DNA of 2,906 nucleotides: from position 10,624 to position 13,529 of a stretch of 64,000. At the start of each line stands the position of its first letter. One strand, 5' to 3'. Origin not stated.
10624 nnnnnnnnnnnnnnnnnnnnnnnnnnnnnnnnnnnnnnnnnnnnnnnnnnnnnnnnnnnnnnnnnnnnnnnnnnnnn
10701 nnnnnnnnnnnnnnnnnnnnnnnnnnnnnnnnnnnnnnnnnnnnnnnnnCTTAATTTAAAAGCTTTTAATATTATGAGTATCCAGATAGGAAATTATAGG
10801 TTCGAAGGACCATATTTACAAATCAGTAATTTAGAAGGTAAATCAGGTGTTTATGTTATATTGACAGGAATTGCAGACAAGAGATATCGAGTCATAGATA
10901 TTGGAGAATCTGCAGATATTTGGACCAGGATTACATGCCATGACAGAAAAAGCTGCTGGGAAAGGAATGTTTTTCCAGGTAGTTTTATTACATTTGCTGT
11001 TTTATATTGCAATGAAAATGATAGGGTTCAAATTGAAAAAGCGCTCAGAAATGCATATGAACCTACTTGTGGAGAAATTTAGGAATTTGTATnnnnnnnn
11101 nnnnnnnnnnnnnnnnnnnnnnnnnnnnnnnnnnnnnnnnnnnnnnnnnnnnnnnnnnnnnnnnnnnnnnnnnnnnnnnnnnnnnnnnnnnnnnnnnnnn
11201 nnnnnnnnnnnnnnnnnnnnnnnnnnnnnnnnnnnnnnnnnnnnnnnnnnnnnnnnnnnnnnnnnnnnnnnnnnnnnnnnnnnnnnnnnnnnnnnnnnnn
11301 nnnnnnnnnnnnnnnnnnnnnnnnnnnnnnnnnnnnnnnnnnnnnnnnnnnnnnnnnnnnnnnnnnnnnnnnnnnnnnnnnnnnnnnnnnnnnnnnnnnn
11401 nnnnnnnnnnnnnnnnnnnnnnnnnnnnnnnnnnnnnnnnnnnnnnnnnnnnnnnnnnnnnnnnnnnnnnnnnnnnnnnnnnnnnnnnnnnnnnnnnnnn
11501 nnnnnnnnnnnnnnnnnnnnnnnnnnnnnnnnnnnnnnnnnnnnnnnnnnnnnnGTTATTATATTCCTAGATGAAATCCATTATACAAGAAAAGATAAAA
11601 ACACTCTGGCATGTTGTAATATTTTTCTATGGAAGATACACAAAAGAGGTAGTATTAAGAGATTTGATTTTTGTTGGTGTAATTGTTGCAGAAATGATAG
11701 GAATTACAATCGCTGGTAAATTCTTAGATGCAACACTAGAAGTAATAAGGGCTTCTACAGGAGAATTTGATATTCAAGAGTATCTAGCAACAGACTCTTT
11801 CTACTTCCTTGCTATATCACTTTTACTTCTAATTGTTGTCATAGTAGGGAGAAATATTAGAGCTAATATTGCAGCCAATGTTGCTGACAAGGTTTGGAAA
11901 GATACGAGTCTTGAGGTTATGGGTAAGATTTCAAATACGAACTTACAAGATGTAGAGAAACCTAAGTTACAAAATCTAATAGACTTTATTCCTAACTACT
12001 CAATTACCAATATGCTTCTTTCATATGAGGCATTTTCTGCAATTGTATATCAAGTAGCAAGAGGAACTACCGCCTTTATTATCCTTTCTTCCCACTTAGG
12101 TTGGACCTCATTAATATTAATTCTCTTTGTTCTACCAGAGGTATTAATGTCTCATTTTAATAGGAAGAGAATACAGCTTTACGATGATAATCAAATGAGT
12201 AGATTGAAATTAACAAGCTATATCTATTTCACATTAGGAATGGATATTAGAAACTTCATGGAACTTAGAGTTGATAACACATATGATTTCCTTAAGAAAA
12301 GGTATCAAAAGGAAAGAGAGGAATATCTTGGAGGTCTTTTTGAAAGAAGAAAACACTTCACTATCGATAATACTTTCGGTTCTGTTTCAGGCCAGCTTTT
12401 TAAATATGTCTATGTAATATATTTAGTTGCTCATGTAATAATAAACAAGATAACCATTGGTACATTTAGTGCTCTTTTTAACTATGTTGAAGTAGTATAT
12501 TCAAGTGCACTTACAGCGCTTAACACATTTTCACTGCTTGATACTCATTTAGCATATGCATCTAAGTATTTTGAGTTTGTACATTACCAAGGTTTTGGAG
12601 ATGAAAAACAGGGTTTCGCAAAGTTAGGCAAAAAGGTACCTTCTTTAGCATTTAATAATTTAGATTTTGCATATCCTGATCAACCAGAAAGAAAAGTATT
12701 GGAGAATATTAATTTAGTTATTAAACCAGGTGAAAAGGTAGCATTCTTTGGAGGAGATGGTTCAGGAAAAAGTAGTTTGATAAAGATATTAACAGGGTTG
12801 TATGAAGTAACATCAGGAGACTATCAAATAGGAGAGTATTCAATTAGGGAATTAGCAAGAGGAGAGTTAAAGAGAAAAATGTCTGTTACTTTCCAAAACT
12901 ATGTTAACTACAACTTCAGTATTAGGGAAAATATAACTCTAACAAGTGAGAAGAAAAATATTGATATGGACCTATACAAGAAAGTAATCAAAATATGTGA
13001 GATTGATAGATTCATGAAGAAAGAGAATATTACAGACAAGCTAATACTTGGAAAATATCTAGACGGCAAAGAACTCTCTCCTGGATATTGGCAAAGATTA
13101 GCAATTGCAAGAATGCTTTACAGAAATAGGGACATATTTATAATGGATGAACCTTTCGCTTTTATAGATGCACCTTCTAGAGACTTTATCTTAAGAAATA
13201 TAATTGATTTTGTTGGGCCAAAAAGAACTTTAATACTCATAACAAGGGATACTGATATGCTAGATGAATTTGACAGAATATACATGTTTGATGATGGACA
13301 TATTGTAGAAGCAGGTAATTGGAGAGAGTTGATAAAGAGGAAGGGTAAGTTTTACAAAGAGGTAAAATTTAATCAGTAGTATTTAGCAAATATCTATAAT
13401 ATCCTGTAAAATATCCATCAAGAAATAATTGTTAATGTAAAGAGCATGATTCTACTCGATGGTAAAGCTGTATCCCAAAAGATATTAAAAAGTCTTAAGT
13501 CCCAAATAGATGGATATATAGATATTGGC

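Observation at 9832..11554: lexA-adjacent cluster: small basic ORF, GIY-YIG-like protein and SprT-like HExxH protease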

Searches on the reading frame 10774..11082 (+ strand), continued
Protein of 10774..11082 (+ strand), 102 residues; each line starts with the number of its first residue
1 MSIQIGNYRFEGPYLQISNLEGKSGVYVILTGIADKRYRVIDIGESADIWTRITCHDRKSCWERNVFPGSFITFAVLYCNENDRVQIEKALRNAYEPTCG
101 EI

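Call 77: search_protein_families(library=phrogs, proteins=[window:10774-11082:+], max_evalue=0.1)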
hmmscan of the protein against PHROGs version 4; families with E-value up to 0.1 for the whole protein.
window:10774-11082:+ (102 aa): 1 family
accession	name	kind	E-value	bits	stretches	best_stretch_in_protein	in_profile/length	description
phrog_10997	-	unknown function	0.063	14.1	1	58-90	116-148/160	-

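Call 113: search_protein_families(library=pfam, proteins=[L114:2152-2442:+, L115:1-261:+, L112:4001-4330:+, L113:4001-4306:+, L111:3339-3638:+], max_evalue=0.5)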
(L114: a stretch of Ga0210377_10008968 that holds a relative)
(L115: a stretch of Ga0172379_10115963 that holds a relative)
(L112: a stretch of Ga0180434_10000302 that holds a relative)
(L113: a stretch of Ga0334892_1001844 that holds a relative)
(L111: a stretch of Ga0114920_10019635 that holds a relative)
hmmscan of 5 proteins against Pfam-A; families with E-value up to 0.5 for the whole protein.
L114:2152-2442:+ (97 aa): 0 families

L115:1-261:+ (87 aa): 0 families

L112:4001-4330:+ (110 aa): 0 families

L113:4001-4306:+ (102 aa): 3 families
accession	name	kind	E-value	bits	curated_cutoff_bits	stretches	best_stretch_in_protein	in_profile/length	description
PF01541.30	GIY-YIG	-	0.0099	16.6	22.6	1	24-62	2-36/78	GIY-YIG catalytic domain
PF21992.2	DUF6927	-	0.032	14.7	27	1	53-91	2-37/74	Domain of unknown function (DUF6927)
PF10544.15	T5orf172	-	0.066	14.2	20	1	26-69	3-34/101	T5orf172 domain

L111:3339-3638:+ (100 aa): 1 family
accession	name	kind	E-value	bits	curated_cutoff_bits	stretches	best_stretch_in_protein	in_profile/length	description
PF01541.30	GIY-YIG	-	0.09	13.5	22.6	1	22-57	2-34/78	GIY-YIG catalytic domain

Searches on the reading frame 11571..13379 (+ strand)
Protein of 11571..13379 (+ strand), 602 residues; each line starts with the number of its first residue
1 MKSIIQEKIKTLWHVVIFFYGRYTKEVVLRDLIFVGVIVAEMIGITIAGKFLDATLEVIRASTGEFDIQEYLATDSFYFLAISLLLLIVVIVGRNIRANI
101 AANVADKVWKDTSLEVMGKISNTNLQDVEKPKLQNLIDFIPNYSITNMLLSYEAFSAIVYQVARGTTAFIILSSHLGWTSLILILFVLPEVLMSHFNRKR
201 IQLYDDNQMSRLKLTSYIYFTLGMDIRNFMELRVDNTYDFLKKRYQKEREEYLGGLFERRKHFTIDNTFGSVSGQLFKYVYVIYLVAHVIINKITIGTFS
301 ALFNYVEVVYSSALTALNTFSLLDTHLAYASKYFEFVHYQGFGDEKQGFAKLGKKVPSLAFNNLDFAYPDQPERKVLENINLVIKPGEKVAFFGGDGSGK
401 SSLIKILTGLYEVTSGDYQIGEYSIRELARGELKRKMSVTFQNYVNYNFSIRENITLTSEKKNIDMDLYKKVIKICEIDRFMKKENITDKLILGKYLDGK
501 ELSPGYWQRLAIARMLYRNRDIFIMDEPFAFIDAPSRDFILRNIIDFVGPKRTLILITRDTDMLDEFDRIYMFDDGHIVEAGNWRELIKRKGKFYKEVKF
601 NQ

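Call 3: search_protein_families(library=pfam, proteins=[window:11571-13379:+], max_evalue=1)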
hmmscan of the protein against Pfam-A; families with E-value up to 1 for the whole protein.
window:11571-13379:+ (602 aa): 4 families
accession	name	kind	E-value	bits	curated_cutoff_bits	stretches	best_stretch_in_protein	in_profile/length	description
PF00005.33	ABC_tran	-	9.2e-25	88.3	25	1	377-530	1-137/137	ABC transporter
PF13521.12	AAA_28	-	0.084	13.5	27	1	389-412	1-24/164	AAA domain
PF13476.12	AAA_23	-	0.11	13.5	27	1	390-485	22-124/201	AAA domain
PF13555.12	AAA_29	-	0.26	11.5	27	1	384-404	19-39/61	P-loop containing region of AAA domain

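Call 4: search_protein_families(library=ncbifam, proteins=[window:11571-13379:+], max_evalue=1)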
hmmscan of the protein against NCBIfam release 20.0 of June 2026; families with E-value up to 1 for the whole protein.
window:11571-13379:+ (602 aa): 186 families (the best 25 are shown)
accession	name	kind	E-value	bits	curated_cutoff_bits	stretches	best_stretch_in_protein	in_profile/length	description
TIGR03375.1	type_I_sec_LssB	subfamily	9.4e-49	166.3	693.1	1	73-590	184-691/696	type I secretion system permease/ATPase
NF008364.0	PRK11160.1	equivalog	1.1e-48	166.3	630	1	179-596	168-570/575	heme ABC transporter ATP-binding protein/permease CydC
TIGR02203.1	MsbA_lipidA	equivalog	1.9e-48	165.3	602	1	23-594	12-562/572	lipid A export permease/ATP-binding protein MsbA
NF045513.1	HepA_fam_ABC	equivalog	3.2e-40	138.2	725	1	59-596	72-604/610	heterocyst formation ABC transporter subunit HepA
TIGR02204.1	MsbA_rel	hypoth_equivalog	4.2e-40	138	780.4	1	282-597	259-570/576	ABC transporter, permease/ATP-binding protein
TIGR00958.1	3a01208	subfamily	1.1e-39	136.3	874.6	1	271-597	392-709/711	antigen peptide transporter 2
NF008381.0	PRK11176.1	equivalog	2.1e-39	135.4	867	1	280-595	264-573/582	lipid A ABC transporter ATP-binding protein/permease MsbA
NF010178.0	PRK13657.1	equivalog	3.3e-39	134.8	733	1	325-598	301-567/588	glucan ABC transporter ATP-binding protein/ permease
TIGR01193.1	bacteriocin_ABC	subfamily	1.4e-37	129.6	523.85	1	233-597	348-704/708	peptide cleavage/export ABC transporter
TIGR01846.1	type_I_sec_HlyB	subfamily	1.6e-37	129.2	725.55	1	345-595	442-686/694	type I secretion system permease/ATPase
TIGR02857.1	CydD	equivalog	4e-36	125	435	1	353-571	315-527/529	thiol reductant ABC exporter subunit CydD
NF008379.0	PRK11174.1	equivalog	9.1e-35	120.4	684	1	359-596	350-579/588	heme ABC transporter permease/ATP-binding protein CydD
TIGR03796.1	NHLM_micro_ABC1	equivalog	3.4e-33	114.8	853.3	1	358-596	477-707/710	NHLP family bacteriocin export ABC transporter peptidase/permease/ATPase subunit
NF052233.1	CphA_assoc_ABC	equivalog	8.1e-33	113.7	880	1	272-596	425-738/766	cyanophycin metabolism-associated ABC transporter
NF008056.1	PRK10790.1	equivalog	4.4e-32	111.3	746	1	288-598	273-572/584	SmdB family multidrug efflux ABC transporter permease/ATP-binding protein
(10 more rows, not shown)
